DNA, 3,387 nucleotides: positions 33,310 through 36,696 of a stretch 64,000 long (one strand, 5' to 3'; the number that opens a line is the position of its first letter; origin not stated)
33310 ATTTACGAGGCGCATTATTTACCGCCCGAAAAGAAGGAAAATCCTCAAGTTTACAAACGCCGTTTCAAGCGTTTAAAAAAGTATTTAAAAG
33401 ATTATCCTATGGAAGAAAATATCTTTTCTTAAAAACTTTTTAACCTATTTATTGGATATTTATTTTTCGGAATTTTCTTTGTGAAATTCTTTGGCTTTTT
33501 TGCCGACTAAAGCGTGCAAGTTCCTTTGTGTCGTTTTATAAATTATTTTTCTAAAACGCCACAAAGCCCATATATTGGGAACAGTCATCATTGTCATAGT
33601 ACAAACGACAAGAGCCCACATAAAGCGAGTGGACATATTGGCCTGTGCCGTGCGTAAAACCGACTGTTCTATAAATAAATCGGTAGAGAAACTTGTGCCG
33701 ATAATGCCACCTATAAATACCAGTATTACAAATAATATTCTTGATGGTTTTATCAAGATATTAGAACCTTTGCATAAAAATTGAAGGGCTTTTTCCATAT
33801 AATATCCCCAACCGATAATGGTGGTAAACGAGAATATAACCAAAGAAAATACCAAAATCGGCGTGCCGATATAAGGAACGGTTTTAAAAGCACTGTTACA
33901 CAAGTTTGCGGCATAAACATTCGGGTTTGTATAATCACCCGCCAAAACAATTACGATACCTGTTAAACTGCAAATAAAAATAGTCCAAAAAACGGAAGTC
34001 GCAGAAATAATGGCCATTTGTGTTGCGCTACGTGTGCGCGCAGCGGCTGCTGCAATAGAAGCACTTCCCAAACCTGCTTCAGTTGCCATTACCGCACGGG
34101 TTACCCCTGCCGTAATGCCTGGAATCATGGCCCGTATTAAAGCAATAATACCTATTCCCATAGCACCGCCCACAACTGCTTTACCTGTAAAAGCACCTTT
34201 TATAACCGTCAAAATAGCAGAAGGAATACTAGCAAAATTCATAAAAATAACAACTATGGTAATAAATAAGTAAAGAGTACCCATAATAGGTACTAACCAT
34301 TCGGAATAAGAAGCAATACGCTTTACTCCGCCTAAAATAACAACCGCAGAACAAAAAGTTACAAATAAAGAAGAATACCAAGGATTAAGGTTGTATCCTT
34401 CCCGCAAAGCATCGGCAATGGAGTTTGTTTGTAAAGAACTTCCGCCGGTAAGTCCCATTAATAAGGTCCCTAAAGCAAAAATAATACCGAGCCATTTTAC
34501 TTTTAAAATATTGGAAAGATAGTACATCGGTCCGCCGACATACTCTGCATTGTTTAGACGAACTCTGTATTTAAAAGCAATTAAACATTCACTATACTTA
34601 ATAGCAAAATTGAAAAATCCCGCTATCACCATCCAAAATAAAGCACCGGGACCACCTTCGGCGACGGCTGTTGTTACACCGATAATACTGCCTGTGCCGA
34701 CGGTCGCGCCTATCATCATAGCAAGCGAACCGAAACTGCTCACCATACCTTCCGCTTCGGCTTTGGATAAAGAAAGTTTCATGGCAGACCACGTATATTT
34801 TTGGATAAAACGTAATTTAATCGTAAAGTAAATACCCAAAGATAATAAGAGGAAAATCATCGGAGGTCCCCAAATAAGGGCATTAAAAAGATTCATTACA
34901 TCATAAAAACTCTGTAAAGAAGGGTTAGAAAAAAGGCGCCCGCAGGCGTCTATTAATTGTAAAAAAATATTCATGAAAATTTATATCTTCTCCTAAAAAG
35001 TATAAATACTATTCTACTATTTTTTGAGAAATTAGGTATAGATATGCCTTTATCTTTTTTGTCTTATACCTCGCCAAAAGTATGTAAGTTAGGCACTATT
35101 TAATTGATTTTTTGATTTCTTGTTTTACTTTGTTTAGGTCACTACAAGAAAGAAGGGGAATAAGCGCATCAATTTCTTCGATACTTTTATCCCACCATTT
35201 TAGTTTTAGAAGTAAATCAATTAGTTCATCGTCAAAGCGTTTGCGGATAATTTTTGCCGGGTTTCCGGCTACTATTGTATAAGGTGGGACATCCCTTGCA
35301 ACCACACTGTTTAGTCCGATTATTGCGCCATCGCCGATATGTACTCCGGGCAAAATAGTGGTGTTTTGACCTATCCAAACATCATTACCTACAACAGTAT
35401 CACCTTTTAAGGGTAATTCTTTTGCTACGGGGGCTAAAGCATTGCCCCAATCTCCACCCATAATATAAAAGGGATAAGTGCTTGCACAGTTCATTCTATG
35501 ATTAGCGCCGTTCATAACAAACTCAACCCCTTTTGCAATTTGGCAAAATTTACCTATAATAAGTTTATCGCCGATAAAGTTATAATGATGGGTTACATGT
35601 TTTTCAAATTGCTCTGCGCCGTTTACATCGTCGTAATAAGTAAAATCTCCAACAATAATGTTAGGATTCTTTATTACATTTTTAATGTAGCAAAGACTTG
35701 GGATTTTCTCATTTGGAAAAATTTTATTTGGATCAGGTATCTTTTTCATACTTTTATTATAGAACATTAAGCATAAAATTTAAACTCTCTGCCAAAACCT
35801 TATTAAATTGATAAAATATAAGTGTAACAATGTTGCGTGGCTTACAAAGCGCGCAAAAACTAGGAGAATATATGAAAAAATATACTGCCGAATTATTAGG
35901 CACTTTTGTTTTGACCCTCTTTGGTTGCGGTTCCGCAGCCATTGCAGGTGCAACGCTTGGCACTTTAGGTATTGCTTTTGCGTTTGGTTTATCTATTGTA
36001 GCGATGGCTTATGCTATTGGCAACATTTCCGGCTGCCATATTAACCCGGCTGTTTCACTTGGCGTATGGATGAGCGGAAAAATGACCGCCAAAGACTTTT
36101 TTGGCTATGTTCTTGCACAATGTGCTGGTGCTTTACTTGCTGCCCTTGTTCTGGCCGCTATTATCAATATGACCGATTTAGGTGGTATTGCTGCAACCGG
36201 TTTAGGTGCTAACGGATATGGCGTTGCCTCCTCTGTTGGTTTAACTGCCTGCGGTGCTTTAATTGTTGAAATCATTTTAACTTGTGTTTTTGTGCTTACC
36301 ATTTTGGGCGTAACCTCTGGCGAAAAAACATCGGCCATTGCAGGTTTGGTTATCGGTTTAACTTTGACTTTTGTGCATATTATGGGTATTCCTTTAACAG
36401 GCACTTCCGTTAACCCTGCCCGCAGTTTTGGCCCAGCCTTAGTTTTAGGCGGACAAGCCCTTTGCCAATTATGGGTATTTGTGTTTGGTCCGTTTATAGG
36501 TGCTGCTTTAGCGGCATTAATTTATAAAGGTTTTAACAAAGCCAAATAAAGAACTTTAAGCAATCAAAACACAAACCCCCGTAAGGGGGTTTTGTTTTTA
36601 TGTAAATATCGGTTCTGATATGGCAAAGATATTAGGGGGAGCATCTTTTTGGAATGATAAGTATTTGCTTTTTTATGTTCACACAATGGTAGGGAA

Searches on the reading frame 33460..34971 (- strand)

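Call 42: search_protein_families(library=pfam, proteins=[window:33460-34971:-], max_evalue=0.001)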
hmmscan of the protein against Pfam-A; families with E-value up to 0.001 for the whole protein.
window:33460-34971:- (503 aa): 1 family
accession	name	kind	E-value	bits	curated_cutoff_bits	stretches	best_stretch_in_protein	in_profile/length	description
PF01235.23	Na_Ala_symp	-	3.6e-91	306.8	24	1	70-426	6-343/392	Sodium:alanine symporter family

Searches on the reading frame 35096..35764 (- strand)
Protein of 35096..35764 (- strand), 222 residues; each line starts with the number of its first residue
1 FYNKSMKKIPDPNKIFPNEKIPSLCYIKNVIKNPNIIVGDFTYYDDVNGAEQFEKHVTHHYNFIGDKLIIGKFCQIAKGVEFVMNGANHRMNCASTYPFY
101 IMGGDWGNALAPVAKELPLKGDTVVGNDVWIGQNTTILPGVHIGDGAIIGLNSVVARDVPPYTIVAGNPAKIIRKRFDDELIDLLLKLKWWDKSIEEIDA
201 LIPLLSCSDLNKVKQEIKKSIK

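Call 42: search_protein_families(library=pfam, proteins=[window:35096-35764:-], max_evalue=0.001)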
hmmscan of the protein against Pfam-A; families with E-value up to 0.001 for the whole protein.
window:35096-35764:- (222 aa): 2 families
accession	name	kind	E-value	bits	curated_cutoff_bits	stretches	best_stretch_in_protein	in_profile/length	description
PF00132.30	Hexapep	-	1.9e-11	43.6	27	1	122-156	1-35/36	Bacterial transferase hexapeptide (six repeats)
PF14602.12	Hexapep_2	-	3.4e-05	23.9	27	1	123-155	2-32/34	Hexapeptide repeat of succinyl-transferase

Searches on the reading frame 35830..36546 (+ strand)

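Call 5: search_protein_families(library=pfam, proteins=[window:35830-36546:+], max_evalue=0.01)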
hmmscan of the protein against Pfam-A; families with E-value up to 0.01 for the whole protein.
window:35830-36546:+ (239 aa): 1 family
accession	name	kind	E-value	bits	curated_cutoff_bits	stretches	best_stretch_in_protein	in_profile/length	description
PF00230.25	MIP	-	1.8e-50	172.2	25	1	13-232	6-222/222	Major intrinsic protein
